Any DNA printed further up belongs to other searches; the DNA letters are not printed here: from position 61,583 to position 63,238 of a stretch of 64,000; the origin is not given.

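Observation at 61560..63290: Second, diverged TnpB element with a textbook subterminal left-end hairpin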

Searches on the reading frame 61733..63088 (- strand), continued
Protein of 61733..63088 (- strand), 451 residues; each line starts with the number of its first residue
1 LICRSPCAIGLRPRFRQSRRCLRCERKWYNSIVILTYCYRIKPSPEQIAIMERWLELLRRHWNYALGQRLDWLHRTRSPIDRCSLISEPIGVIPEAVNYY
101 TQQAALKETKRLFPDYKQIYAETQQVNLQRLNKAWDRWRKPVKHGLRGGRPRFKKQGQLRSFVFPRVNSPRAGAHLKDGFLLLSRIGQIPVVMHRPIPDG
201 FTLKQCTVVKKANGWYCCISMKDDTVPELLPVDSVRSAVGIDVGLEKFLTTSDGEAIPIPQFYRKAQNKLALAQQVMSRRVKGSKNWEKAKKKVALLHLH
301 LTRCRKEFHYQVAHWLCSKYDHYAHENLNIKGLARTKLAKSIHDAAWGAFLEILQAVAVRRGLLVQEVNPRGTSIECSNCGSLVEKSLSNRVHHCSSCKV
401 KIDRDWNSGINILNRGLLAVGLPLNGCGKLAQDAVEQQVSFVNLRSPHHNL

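Call 71: find_homologous_proteins(query=window:61733-62992:-, max_evalue=1e-120)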
Query window:61733-62992:- (419 aa): 994 proteins with E <= 1e-120 among 7242 candidates; the best 120 are listed.
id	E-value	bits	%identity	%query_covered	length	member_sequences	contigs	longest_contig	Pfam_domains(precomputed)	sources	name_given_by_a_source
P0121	7.1e-290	979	100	100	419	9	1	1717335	PF12323.15,PF01385.26,PF07282.19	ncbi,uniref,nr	ncbi:MAG: transposase [Moorea sp. SIOASIH]|uniref:RNA-guided endonuclease InsQ/TnpB family protein n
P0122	2.4e-269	911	93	100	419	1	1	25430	PF12323.15,PF01385.26,PF07282.19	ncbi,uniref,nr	ncbi:transposase [Moorena sp. SIO4G3]|uniref:RNA-guided endonuclease InsQ/TnpB family protein n=1 Ta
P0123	1.7e-252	856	87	100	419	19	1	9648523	PF12323.15,PF01385.26,PF07282.19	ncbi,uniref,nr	ncbi:transposase [Moorena producens JHB]|uniref:Transposase n=1 Tax=Moorena producens (strain JHB) T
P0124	1.6e-251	853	86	100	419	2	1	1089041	PF12323.15,PF01385.26,PF07282.19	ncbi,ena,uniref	ncbi:RNA-guided endonuclease InsQ/TnpB family protein [Moorena producens]|uniref:RNA-guided endonucl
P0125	9.3e-251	850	87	100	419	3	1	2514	PF12323.15,PF01385.26,PF07282.19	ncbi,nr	ncbi:MAG: transposase [Moorea sp. SIO2I5]|nr:transposase [Moorena sp. SIO2I5]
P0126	3.4e-249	845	85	100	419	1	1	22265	PF12323.15,PF01385.26,PF07282.19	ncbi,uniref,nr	ncbi:transposase [Moorena sp. SIO4G3]|uniref:RNA-guided endonuclease InsQ/TnpB family protein n=1 Ta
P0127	1.5e-248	843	85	100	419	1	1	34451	PF12323.15,PF01385.26,PF07282.19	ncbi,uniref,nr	ncbi:MAG: transposase [Moorea sp. SIO1F2]|uniref:RNA-guided endonuclease InsQ/TnpB family protein n=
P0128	8.8e-248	840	85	100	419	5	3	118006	PF12323.15,PF01385.26,PF07282.19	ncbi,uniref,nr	ncbi:MAG: IS200/IS605 family element transposase accessory protein TnpB [Moorea sp. SIO3I6]|uniref:R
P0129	1.3e-247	840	86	100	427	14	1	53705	PF12323.15,PF01385.26,PF07282.19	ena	-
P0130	2.8e-247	839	85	100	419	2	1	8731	PF12323.15,PF01385.26,PF07282.19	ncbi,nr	ncbi:MAG: transposase [Moorea sp. SIO3G5]|nr:transposase [Moorena sp. SIO3G5]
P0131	4.9e-242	821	83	100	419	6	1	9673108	PF12323.15,PF01385.26,PF07282.19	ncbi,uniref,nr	ncbi:transposase [Moorena producens PAL-8-15-08-1]|uniref:Transposase n=1 Tax=Moorena producens PAL-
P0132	6.0e-242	821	83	100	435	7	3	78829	PF12323.15,PF01385.26,PF07282.19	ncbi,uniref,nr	ncbi:MAG: transposase [Moorea sp. SIO3I7]|uniref:RNA-guided endonuclease InsQ/TnpB family protein n=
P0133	8.4e-242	821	92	92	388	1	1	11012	PF01385.26,PF07282.19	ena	-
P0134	9.1e-242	821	84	99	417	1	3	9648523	PF12323.15,PF01385.26,PF07282.19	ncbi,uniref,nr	ncbi:MAG: IS200/IS605 family element transposase accessory protein TnpB [Moorea sp. SIO1G6]|uniref:T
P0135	9.9e-242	820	83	100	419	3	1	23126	PF12323.15,PF01385.26,PF07282.19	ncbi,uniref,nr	ncbi:transposase [Moorena sp. SIO4G3]|uniref:RNA-guided endonuclease InsQ/TnpB family protein n=1 Ta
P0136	1.2e-241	820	83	100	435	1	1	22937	PF12323.15,PF01385.26,PF07282.19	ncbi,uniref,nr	ncbi:transposase [Moorena sp. SIO3H5]|uniref:RNA-guided endonuclease InsQ/TnpB family protein n=1 Ta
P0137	1.6e-241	820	82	100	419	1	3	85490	PF12323.15,PF01385.26,PF07282.19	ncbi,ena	-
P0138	9.0e-241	817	84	100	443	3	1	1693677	PF12323.15,PF01385.26,PF07282.19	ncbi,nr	ncbi:MAG: transposase [Moorea sp. SIOASIH]|nr:transposase [Moorena sp. SIOASIH]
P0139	9.7e-241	817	84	99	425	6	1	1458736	PF12323.15,PF01385.26,PF07282.19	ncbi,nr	ncbi:MAG: transposase [Moorea sp. SIOASIH]|nr:transposase [Moorena sp. SIOASIH]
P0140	3.0e-240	816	83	100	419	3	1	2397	PF12323.15,PF01385.26,PF07282.19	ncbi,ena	-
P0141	9.6e-240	814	83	100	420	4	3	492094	PF12323.15,PF01385.26,PF07282.19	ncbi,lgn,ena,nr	ncbi:transposase [Lyngbya sp. PCC 8106]|nr:transposase [Lyngbya sp. PCC 8106] EAW39265.1 transposase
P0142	3.1e-239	812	82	100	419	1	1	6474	PF12323.15,PF01385.26,PF07282.19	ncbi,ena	-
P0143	8.0e-239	811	82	100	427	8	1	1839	PF12323.15,PF01385.26,PF07282.19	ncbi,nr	ncbi:MAG: transposase [Moorea sp. SIO4G2]|nr:transposase [Moorena sp. SIO4G2]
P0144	2.7e-238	809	81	100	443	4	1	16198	PF12323.15,PF01385.26,PF07282.19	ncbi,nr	ncbi:MAG: transposase [Moorea sp. SIO4G3]|nr:transposase [Moorena sp. SIO4G3]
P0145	2.8e-238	809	82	100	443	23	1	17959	PF12323.15,PF01385.26,PF07282.19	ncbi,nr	ncbi:MAG: transposase [Moorea sp. SIO3C2]|nr:transposase [Moorena sp. SIO3C2]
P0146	7.0e-238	808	82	100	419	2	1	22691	PF12323.15,PF01385.26,PF07282.19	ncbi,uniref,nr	ncbi:MAG: transposase [Moorea sp. SIO1G6]|uniref:RNA-guided endonuclease InsQ/TnpB family protein n=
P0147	1.8e-237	806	86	96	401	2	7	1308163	PF01385.26,PF07282.19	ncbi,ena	-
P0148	3.1e-236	802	84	96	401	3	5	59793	PF01385.26,PF07282.19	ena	-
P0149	1.2e-235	800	81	100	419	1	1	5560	PF12323.15,PF01385.26,PF07282.19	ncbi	-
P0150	6.7e-235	798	82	100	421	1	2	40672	PF12323.15,PF01385.26,PF07282.19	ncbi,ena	-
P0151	5.1e-234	795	81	99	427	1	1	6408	PF12323.15,PF01385.26,PF07282.19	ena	-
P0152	1.4e-233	794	82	100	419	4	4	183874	PF12323.15,PF01385.26,PF07282.19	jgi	jgi:putative transposase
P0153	3.7e-233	792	83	96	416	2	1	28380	PF01385.26,PF07282.19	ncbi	-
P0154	5.8e-233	792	81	100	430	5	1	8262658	PF12323.15,PF01385.26,PF07282.19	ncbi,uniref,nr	ncbi:RNA-guided endonuclease InsQ/TnpB family protein [Moorena bouillonii]|uniref:Transposase n=1 Ta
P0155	5.3e-232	788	85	95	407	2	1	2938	PF01385.26,PF07282.19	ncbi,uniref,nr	ncbi:transposase [Moorena sp. SIO3H5]|uniref:RNA-guided endonuclease InsQ/TnpB family protein n=1 Ta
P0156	8.1e-229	778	80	100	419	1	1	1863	PF12323.15,PF01385.26,PF07282.19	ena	-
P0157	1.1e-210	718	88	84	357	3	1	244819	PF12323.15,PF01385.26,PF07282.19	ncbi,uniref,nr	ncbi:transposase, IS605 OrfB family, central region [Moorena producens 3L]|uniref:Transposase, IS605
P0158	1.7e-195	668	68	99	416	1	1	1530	PF12323.15,PF01385.26,PF07282.19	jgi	jgi:putative transposase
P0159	2.9e-195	667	67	99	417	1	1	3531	PF12323.15,PF01385.26,PF07282.19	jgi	jgi:putative transposase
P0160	1.1e-194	666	67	99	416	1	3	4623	PF12323.15,PF01385.26,PF07282.19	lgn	-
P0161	1.1e-193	662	68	100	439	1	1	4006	PF01385.26,PF07282.19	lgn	-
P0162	3.0e-192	657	68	99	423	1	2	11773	PF12323.15,PF01385.26,PF07282.19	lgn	-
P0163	4.6e-192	657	68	99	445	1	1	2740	PF12323.15,PF01385.26,PF07282.19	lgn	-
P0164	8.5e-191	653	67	99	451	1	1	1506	PF12323.15,PF01385.26,PF07282.19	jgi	jgi:putative transposase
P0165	5.4e-190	650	67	99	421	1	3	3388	PF12323.15,PF01385.26,PF07282.19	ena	-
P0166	6.0e-190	650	68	99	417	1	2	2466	PF12323.15,PF01385.26,PF07282.19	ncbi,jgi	jgi:putative transposase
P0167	8.5e-190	649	67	99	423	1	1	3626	PF12323.15,PF01385.26,PF07282.19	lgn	-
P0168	7.6e-189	646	69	95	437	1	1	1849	PF12323.15,PF01385.26,PF07282.19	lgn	-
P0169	1.1e-188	646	67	99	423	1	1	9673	PF12323.15,PF01385.26,PF07282.19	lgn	-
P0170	2.0e-188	645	67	99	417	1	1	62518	PF12323.15,PF01385.26,PF07282.19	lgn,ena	-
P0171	2.9e-188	644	66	99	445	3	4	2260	PF12323.15,PF01385.26,PF07282.19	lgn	-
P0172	4.0e-188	644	65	99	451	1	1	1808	PF12323.15,PF01385.26,PF07282.19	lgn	-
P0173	5.9e-188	643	70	94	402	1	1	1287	PF01385.26,PF07282.19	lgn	-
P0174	6.8e-188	643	66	99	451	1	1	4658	PF12323.15,PF01385.26,PF07282.19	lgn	-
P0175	8.4e-188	643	67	99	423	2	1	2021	PF12323.15,PF01385.26,PF07282.19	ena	-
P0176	2.1e-186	638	66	99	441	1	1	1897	PF12323.15,PF01385.26,PF07282.19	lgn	-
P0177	2.2e-186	638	69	94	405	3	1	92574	PF01385.26,PF07282.19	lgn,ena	-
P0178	2.4e-186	638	66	99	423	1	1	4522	PF12323.15,PF01385.26,PF07282.19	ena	-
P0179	2.8e-186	638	69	94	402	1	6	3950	PF01385.26,PF07282.19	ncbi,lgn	ncbi:MAG TPA: transposase [Leptolyngbyaceae cyanobacterium]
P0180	3.3e-186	638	67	99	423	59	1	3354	PF12323.15,PF01385.26,PF07282.19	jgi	jgi:putative transposase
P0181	3.8e-186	637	66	99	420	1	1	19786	PF12323.15,PF01385.26,PF07282.19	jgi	-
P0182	4.6e-186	637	65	99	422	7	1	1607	PF12323.15,PF01385.26,PF07282.19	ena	-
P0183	7.1e-184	630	66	99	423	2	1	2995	PF12323.15,PF01385.26,PF07282.19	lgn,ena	-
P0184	8.4e-184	630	68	94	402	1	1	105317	PF01385.26,PF07282.19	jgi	-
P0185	3.4e-183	628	68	95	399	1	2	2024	PF01385.26,PF07282.19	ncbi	-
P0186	4.0e-183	627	65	100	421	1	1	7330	PF12323.15,PF01385.26,PF07282.19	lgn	-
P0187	1.8e-182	625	68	95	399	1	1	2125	PF01385.26,PF07282.19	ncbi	-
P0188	2.3e-182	625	65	100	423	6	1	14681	PF12323.15,PF01385.26,PF07282.19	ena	-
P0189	3.4e-182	624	68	94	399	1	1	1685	PF01385.26,PF07282.19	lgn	-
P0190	3.6e-182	624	64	100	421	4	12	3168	PF12323.15,PF01385.26,PF07282.19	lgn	-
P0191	5.3e-182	624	68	94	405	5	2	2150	PF01385.26,PF07282.19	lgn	-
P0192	8.0e-182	623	66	100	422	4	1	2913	PF12323.15,PF01385.26,PF07282.19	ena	-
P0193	8.5e-182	623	64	99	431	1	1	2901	PF12323.15,PF01385.26,PF07282.19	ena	-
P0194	1.0e-181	623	65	100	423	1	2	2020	PF12323.15,PF01385.26,PF07282.19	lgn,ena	-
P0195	1.2e-181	623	67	94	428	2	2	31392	PF01385.26,PF07282.19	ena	-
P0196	1.7e-181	622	65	100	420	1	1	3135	PF12323.15,PF01385.26,PF07282.19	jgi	-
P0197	2.8e-181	621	65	100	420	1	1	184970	PF12323.15,PF01385.26,PF07282.19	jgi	-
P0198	2.9e-181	621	65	100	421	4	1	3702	PF12323.15,PF01385.26,PF07282.19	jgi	jgi:putative transposase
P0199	3.0e-181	621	67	95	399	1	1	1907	PF01385.26,PF07282.19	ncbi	-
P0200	7.5e-181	620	64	100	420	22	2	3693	PF12323.15,PF01385.26,PF07282.19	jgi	jgi:putative transposase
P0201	1.1e-180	619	68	91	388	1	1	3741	PF01385.26,PF07282.19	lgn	-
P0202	1.4e-180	619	67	94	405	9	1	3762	PF01385.26,PF07282.19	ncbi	-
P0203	2.0e-180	618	65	99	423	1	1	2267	PF12323.15,PF01385.26,PF07282.19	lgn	-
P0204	2.1e-180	618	65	100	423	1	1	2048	PF12323.15,PF01385.26,PF07282.19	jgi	-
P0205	3.8e-180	618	67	94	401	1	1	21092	PF01385.26,PF07282.19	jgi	-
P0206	4.7e-180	617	64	100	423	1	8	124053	PF12323.15,PF01385.26,PF07282.19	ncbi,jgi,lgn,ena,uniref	ncbi:RNA-guided endonuclease InsQ/TnpB family protein [Microseira sp. BLCC-F43]|jgi:putative transpo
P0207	5.4e-180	617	64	100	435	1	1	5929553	PF12323.15,PF01385.26,PF07282.19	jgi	jgi:putative transposase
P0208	5.6e-180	617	67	94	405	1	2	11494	PF01385.26,PF07282.19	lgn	-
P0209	5.7e-180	617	65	95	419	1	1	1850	PF01385.26,PF07282.19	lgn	-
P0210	9.1e-180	616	64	100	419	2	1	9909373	PF12323.15,PF01385.26,PF07282.19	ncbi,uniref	ncbi:RNA-guided endonuclease TnpB family protein [Calothrix sp. NIES-2100]|uniref:RNA-guided endonuc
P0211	9.2e-180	616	64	100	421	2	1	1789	PF12323.15,PF01385.26,PF07282.19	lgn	-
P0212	1.3e-179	616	67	94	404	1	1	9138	PF01385.26,PF07282.19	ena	-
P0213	1.7e-179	615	65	100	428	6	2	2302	PF12323.15,PF01385.26,PF07282.19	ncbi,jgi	jgi:putative transposase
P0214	1.8e-179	615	65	99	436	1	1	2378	PF12323.15,PF01385.26,PF07282.19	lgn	-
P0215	1.9e-179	615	65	100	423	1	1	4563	PF12323.15,PF01385.26,PF07282.19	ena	-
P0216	2.6e-179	615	65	100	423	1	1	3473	PF12323.15,PF01385.26,PF07282.19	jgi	-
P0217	2.8e-179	615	64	100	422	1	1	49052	PF12323.15,PF01385.26,PF07282.19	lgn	-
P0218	3.7e-179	614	65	100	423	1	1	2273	PF12323.15,PF01385.26,PF07282.19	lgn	-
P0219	4.0e-179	614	63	100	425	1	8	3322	PF12323.15,PF01385.26,PF07282.19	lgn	-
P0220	5.4e-179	614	65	100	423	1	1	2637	PF12323.15,PF01385.26,PF07282.19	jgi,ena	-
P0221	6.1e-179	614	64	99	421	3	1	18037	PF12323.15,PF01385.26,PF07282.19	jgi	-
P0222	6.6e-179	614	65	100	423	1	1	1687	PF12323.15,PF01385.26,PF07282.19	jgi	jgi:putative transposase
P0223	9.6e-179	613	66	99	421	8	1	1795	PF12323.15,PF01385.26,PF07282.19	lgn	-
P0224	9.8e-179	613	63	99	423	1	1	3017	PF12323.15,PF01385.26,PF07282.19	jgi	jgi:putative transposase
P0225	1.0e-178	613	64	99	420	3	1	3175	PF12323.15,PF01385.26,PF07282.19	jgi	jgi:putative transposase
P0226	1.2e-178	613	65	100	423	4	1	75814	PF12323.15,PF01385.26,PF07282.19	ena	-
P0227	1.9e-178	612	63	100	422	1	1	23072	PF12323.15,PF01385.26,PF07282.19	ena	-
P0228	2.5e-178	612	64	99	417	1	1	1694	PF12323.15,PF01385.26,PF07282.19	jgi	jgi:putative transposase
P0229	2.8e-178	611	65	100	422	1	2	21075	PF12323.15,PF01385.26,PF07282.19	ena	-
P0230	3.3e-178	611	65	100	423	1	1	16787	PF12323.15,PF01385.26,PF07282.19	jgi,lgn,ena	-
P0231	3.3e-178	611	65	100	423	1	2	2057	PF12323.15,PF01385.26,PF07282.19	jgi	-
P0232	3.4e-178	611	65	100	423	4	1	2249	PF12323.15,PF01385.26,PF07282.19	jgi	-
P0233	5.2e-178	611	63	100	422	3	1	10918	PF12323.15,PF01385.26,PF07282.19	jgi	jgi:putative transposase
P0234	6.5e-178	610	64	99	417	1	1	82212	PF12323.15,PF01385.26,PF07282.19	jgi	-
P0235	7.1e-178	610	64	100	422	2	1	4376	PF12323.15,PF01385.26,PF07282.19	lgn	-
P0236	7.7e-178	610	65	100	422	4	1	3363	PF12323.15,PF01385.26,PF07282.19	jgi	jgi:putative transposase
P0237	8.1e-178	610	64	99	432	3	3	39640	PF12323.15,PF01385.26,PF07282.19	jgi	jgi:putative transposase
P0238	9.1e-178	610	63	100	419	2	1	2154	PF12323.15,PF01385.26,PF07282.19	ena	-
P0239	1.0e-177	610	63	100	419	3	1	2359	PF12323.15,PF01385.26,PF07282.19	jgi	jgi:putative transposase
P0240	1.6e-177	609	62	100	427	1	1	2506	PF12323.15,PF01385.26,PF07282.19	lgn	-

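Call 72: find_encoding_contigs(protein=P0147, flank=10000, max_places=10)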
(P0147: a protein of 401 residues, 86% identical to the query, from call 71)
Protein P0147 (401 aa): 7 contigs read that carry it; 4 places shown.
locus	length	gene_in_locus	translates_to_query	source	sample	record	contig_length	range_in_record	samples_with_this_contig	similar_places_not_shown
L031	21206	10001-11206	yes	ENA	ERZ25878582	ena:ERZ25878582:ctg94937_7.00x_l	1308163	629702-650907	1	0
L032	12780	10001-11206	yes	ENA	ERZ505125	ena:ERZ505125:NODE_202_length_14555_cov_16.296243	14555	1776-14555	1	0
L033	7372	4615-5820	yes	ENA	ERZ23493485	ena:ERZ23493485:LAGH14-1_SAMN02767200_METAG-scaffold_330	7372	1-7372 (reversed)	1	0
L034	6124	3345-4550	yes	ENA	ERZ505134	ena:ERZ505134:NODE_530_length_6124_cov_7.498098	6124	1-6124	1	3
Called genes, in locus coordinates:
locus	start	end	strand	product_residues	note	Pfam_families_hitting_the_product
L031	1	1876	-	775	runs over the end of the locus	PF01926:MMR_HSR1 (weak)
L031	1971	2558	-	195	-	-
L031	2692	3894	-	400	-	-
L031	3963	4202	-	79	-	-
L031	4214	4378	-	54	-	-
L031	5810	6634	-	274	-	-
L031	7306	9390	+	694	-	PF13374:TPR_10 (faint)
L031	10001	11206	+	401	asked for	PF01385:OrfB_IS605, PF07282:Cas12f1-like_TNB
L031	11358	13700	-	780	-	PF13177:DNA_pol3_delta2, PF00004:AAA, PF13401:AAA_22, PF22608:DNAX_ATPase_lid, PF12169:DNA_pol3_gamma3, PF23007:DnaA_N-like_STI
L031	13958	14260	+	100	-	-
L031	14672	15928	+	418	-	PF13508:Acetyltransf_7 (faint)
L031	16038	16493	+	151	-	PF03652:RuvX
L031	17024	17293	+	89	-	PF00312:Ribosomal_S15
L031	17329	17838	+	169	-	PF11947:DUF3464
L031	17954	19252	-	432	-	PF10923:BrxC_BrxD (faint)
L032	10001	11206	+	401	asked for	PF01385:OrfB_IS605, PF07282:Cas12f1-like_TNB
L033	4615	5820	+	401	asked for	PF01385:OrfB_IS605, PF07282:Cas12f1-like_TNB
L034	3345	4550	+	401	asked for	PF01385:OrfB_IS605, PF07282:Cas12f1-like_TNB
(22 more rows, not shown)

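Call 73: find_encoding_contigs(protein=P0148, flank=10000, max_places=10)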
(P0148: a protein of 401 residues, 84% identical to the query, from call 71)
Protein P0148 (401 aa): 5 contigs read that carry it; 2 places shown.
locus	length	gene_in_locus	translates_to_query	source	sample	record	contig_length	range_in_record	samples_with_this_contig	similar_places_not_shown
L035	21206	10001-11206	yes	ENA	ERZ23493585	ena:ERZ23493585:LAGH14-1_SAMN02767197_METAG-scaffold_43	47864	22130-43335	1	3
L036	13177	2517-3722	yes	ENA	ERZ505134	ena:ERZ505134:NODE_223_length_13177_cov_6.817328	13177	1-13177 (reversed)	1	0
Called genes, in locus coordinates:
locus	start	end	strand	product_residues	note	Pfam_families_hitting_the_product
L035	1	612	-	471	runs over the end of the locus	PF00171:Aldedh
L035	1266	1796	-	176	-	-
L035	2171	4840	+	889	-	PF13620:CarboxypepD_reg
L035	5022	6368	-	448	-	PF27142:Aq_aa04, PF01385:OrfB_IS605 (faint), PF07282:Cas12f1-like_TNB (weak)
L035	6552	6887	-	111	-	PF01250:Ribosomal_S6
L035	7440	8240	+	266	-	PF10370:Rv2993c-like_N, PF01557:FAA_hydrolase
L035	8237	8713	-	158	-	PF16166:TIC20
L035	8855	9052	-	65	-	-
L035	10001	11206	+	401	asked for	PF01385:OrfB_IS605, PF07282:Cas12f1-like_TNB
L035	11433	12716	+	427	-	PF00464:SHMT, PF00155:Aminotran_1_2 (weak)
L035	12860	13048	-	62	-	-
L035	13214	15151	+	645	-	PF00989:PAS, PF13188:PAS_8 (faint), PF13426:PAS_9 (weak), PF00990:GGDEF, PF00563:EAL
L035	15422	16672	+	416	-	PF00994:MoCF_biosynth, PF18146:CinA_KH, PF02464:CinA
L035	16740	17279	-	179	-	-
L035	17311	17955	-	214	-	PF11152:CCB2_CCB4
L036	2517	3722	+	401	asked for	PF01385:OrfB_IS605, PF07282:Cas12f1-like_TNB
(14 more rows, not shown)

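Call 74: find_encoding_contigs(protein=P0134, flank=10000, max_places=10)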
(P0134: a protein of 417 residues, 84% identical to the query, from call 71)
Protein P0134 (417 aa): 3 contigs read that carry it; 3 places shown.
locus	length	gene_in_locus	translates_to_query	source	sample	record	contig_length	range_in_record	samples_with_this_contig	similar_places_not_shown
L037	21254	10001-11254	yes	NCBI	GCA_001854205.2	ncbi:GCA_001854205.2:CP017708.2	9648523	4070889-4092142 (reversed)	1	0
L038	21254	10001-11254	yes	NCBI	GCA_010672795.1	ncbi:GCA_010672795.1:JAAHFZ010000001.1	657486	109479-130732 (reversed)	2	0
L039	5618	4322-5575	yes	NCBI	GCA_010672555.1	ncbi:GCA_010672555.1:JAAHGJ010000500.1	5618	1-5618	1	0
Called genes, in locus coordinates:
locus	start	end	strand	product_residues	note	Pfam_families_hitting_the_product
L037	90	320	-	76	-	PF26637:DUF8210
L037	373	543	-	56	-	PF26394:Psb34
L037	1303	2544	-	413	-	PF00092:VWA, PF13519:VWA_2, PF13768:VWA_3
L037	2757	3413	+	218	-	PF00574:CLP_protease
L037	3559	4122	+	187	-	PF00574:CLP_protease, PF25145:NfeD1b_N (weak)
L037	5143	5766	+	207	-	PF00226:DnaJ, PF14559:TPR_19 (faint)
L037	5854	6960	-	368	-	PF17914:HopA1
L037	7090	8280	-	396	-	PF01636:APH, PF01633:Choline_kinase (weak)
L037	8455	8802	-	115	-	-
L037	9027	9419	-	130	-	-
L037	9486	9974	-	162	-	PF01797:Y1_Tnp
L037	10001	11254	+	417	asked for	PF12323:HTH_OrfB_IS605, PF01385:OrfB_IS605, PF07282:Cas12f1-like_TNB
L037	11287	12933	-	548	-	PF02776:TPP_enzyme_N, PF00205:TPP_enzyme_M, PF02775:TPP_enzyme_C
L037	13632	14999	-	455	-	PF00171:Aldedh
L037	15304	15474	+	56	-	-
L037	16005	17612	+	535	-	PF16697:Yop-YscD_cpl, PF00498:FHA, PF01590:GAF, PF13185:GAF_2, PF13492:GAF_3, PF00211:Guanylate_cyc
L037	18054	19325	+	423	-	PF00069:Pkinase, PF01636:APH (faint), PF07714:PK_Tyr_Ser-Thr, PF01163:RIO1 (faint), PF06293:Kdo, PF03109:ABC1, PF26309:DUF8082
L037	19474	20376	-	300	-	PF11845:Tll0287-like, PF00672:HAMP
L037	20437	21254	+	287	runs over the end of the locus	PF12974:Phosphonate-bd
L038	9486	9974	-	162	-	PF01797:Y1_Tnp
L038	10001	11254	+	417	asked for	PF12323:HTH_OrfB_IS605, PF01385:OrfB_IS605, PF07282:Cas12f1-like_TNB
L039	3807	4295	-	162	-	PF01797:Y1_Tnp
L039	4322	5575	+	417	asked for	PF12323:HTH_OrfB_IS605, PF01385:OrfB_IS605, PF07282:Cas12f1-like_TNB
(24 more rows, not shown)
